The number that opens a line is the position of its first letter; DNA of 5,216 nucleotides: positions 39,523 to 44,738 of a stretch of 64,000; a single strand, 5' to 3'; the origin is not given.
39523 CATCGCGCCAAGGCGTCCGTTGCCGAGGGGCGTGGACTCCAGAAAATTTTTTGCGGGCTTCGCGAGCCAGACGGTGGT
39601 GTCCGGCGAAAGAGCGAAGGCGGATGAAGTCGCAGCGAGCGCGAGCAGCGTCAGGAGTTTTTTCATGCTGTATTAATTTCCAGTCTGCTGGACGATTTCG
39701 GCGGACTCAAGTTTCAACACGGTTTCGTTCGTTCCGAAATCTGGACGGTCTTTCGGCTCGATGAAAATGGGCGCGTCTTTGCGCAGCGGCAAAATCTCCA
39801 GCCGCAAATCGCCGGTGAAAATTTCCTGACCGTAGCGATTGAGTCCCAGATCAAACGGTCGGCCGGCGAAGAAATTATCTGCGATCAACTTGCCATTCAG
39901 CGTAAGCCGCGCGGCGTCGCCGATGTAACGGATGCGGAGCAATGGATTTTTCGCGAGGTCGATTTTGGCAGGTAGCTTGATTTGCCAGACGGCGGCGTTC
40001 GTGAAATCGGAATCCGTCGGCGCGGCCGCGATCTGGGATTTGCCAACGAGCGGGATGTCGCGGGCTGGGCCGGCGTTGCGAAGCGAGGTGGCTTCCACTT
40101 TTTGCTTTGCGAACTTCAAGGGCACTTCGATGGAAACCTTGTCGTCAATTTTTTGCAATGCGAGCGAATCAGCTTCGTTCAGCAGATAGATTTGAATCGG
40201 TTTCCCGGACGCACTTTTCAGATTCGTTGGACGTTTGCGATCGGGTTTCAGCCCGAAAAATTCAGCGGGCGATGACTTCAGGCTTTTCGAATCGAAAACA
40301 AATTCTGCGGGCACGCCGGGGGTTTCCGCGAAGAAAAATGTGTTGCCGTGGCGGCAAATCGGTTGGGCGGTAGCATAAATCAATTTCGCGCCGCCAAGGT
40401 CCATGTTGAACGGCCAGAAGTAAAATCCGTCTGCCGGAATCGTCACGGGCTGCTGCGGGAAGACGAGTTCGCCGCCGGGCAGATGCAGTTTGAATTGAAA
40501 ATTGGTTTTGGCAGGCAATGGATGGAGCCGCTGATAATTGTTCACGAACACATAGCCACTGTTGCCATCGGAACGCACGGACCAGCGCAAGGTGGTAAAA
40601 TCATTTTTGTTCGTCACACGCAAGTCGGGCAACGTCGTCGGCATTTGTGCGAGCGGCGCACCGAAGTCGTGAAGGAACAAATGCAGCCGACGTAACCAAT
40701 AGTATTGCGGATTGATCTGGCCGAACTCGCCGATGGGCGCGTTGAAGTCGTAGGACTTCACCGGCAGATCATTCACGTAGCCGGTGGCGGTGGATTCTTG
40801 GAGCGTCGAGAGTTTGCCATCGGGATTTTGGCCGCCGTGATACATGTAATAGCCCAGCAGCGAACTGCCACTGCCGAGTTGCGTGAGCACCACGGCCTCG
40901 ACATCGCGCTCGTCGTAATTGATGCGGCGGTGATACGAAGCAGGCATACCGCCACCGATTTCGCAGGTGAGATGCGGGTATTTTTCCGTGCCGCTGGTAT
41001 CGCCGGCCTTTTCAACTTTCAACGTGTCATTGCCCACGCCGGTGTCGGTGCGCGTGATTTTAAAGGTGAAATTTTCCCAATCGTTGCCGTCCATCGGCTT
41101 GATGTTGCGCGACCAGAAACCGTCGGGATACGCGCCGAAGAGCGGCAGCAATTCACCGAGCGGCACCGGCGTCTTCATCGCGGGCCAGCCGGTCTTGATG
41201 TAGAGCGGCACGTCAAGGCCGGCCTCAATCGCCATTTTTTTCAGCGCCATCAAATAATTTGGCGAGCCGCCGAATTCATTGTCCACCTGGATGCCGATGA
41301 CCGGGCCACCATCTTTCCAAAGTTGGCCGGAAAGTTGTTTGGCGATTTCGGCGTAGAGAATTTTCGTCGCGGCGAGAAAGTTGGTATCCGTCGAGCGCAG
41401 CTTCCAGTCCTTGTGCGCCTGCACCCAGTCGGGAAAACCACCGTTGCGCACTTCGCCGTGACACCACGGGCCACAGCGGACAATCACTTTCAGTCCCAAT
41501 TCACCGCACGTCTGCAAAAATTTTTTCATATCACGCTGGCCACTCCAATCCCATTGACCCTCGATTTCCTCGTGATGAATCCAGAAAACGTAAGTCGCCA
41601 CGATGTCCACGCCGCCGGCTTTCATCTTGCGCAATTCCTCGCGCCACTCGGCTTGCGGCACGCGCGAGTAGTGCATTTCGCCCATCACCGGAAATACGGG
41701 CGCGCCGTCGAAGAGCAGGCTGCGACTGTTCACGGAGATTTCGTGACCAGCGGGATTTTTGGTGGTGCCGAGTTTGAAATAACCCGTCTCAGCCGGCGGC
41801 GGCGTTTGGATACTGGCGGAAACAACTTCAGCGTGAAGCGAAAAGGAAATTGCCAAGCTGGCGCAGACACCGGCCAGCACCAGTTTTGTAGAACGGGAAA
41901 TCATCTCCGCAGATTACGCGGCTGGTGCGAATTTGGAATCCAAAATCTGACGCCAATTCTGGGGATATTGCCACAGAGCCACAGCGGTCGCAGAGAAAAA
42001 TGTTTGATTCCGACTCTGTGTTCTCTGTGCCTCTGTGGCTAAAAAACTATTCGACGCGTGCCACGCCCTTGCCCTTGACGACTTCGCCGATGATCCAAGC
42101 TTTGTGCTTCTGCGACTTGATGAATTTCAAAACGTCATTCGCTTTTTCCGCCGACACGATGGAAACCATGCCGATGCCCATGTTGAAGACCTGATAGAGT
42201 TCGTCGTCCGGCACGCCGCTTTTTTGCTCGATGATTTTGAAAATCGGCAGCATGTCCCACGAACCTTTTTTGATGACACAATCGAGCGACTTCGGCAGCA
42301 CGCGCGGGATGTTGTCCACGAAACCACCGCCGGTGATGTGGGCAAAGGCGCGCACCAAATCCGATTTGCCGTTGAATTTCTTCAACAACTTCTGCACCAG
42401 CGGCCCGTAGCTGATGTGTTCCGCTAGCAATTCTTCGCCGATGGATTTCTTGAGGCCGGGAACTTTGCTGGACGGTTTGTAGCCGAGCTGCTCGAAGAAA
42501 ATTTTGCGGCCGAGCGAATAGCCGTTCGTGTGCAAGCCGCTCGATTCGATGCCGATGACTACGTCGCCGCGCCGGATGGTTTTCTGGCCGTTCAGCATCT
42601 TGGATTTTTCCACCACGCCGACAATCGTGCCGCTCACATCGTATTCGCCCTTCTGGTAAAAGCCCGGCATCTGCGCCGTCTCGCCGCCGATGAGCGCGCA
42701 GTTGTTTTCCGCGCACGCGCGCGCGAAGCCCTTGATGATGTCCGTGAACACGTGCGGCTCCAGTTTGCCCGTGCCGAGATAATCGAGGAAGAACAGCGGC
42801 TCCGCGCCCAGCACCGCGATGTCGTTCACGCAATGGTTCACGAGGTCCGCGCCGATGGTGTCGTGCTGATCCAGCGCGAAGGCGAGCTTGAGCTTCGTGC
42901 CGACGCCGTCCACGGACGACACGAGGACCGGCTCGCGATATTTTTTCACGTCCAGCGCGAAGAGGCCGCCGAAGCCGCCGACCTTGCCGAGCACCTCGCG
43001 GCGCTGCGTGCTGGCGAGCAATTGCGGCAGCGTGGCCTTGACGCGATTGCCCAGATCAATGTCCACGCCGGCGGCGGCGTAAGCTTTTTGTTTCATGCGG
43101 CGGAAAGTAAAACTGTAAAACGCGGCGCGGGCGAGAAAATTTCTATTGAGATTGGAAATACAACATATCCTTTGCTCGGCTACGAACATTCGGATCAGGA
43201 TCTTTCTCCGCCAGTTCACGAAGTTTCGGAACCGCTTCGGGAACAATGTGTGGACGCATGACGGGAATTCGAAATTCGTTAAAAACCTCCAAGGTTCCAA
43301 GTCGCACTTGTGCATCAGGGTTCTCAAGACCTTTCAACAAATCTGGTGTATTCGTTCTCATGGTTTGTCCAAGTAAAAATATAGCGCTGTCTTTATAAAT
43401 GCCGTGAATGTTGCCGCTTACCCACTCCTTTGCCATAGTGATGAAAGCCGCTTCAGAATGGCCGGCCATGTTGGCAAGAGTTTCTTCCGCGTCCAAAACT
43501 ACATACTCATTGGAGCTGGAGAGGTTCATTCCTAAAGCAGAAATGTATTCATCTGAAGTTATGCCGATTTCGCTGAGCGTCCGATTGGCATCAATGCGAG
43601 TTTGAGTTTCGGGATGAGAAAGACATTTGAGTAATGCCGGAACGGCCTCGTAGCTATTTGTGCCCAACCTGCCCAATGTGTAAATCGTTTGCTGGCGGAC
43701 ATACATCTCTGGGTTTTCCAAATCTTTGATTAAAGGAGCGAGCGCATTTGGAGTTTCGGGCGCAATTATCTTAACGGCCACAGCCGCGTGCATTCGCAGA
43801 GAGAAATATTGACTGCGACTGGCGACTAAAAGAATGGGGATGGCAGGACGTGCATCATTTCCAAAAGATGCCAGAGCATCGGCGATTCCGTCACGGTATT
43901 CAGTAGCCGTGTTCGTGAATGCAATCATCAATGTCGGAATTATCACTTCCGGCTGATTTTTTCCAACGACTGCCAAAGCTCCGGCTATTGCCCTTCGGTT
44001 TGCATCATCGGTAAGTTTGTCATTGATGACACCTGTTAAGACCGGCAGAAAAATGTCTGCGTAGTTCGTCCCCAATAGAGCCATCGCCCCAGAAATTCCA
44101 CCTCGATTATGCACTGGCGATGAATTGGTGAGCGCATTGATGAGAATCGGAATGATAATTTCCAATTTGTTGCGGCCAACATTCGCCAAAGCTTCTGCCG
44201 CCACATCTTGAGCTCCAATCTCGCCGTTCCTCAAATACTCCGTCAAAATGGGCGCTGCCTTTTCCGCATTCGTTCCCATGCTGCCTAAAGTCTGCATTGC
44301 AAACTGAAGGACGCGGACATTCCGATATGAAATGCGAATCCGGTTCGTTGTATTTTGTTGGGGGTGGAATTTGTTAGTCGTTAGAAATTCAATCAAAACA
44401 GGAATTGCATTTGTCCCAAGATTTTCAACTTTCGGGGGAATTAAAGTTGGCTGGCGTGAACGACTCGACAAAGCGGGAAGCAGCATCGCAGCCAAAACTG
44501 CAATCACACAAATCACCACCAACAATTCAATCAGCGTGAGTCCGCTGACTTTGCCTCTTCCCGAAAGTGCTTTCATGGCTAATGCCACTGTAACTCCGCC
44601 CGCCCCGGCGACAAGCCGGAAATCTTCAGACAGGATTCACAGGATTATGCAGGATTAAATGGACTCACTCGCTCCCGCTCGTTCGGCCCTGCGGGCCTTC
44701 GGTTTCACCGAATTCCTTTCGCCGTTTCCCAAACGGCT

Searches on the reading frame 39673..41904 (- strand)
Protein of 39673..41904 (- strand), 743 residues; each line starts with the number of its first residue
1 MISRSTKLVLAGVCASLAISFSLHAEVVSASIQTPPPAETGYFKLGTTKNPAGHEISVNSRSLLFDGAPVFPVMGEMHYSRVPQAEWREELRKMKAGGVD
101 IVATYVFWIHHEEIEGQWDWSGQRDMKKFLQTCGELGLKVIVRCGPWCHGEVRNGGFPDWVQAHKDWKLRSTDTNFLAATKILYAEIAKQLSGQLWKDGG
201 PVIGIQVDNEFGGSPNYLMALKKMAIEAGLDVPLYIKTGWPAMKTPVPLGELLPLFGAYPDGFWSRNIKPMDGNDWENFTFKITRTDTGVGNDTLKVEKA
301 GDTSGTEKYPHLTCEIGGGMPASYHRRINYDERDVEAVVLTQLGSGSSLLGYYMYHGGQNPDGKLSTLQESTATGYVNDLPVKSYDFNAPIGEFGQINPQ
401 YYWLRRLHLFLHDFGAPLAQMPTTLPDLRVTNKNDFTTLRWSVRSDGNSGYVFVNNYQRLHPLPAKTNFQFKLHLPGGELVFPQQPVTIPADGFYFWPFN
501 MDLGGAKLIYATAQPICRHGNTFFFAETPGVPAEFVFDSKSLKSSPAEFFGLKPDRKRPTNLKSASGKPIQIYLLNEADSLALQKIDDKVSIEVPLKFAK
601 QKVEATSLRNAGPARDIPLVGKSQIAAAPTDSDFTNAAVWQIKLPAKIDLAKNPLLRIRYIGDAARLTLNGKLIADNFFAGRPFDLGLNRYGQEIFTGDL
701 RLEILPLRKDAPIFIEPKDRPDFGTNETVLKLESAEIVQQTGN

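Call 53: search_protein_families(library=pfam, proteins=[window:39673-41904:-], max_evalue=0.00001)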
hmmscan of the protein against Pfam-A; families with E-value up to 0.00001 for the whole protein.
window:39673-41904:- (743 aa): 2 families
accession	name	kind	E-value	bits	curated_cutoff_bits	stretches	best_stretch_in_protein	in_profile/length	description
PF01301.25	Glyco_hydro_35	-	2.9e-60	205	27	1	62-408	1-316/319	Glycosyl hydrolases family 35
PF02449.21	Glyco_hydro_42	-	8e-07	29.2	21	1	81-214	6-141/376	Beta-galactosidase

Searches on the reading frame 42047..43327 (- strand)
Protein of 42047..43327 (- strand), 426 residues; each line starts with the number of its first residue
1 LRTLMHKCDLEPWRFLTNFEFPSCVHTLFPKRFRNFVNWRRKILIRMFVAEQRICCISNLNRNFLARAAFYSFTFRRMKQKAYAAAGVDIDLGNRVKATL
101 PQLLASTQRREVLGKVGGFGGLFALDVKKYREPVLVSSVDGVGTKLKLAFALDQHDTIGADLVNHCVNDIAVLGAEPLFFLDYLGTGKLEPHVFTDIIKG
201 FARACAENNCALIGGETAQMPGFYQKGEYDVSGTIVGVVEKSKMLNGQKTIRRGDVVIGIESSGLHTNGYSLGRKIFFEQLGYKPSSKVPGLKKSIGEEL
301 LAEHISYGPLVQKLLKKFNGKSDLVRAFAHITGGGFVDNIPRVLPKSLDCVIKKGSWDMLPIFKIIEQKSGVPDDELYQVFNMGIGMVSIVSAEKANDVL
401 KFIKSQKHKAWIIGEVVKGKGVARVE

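Call 53: search_protein_families(library=pfam, proteins=[window:42047-43327:-], max_evalue=0.00001)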
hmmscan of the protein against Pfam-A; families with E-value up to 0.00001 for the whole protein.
window:42047-43327:- (426 aa): 2 families
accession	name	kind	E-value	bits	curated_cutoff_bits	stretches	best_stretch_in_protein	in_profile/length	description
PF00586.29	AIRS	-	2.8e-25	89.3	24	1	134-239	14-112/112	AIR synthase related protein, N-terminal domain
PF02769.27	AIRS_C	-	9.1e-25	88.1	23.1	1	253-422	2-151/156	AIR synthase related protein, C-terminal domain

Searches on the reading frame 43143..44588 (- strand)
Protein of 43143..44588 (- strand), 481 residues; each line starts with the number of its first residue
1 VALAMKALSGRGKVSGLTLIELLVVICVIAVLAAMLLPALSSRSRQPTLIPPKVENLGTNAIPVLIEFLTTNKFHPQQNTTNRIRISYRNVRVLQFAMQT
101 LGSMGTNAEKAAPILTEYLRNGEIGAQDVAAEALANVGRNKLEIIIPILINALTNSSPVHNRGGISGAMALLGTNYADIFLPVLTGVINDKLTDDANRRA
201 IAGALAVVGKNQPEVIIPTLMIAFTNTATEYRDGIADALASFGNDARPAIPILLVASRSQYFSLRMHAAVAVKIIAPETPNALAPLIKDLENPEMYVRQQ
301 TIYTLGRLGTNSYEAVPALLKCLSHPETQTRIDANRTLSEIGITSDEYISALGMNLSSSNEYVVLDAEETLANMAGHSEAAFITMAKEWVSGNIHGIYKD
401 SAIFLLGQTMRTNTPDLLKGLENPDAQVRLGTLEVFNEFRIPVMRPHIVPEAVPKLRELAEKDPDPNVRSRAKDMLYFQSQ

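Call 54: search_protein_families(library=pfam, proteins=[window:43143-44588:-], max_evalue=0.00001)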
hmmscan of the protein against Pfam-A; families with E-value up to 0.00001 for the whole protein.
window:43143-44588:- (481 aa): 5 families
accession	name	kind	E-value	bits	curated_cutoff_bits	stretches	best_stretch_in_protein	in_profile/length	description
PF13646.12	HEAT_2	-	7.1e-28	97.2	27.7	1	284-372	2-88/88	HEAT repeats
PF13513.12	HEAT_EZ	-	2.7e-13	50.5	27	0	273-308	20-55/55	HEAT-like repeat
PF02985.28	HEAT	-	1.7e-12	46.8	23.5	0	285-310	4-29/31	HEAT repeat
PF03130.22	HEAT_PBS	-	8.6e-10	38.6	20.9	0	297-325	1-27/27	PBS lyase HEAT-like repeat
PF00514.29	Arm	-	2.9e-07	30.8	20.6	0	314-341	12-39/41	Armadillo/beta-catenin-like repeat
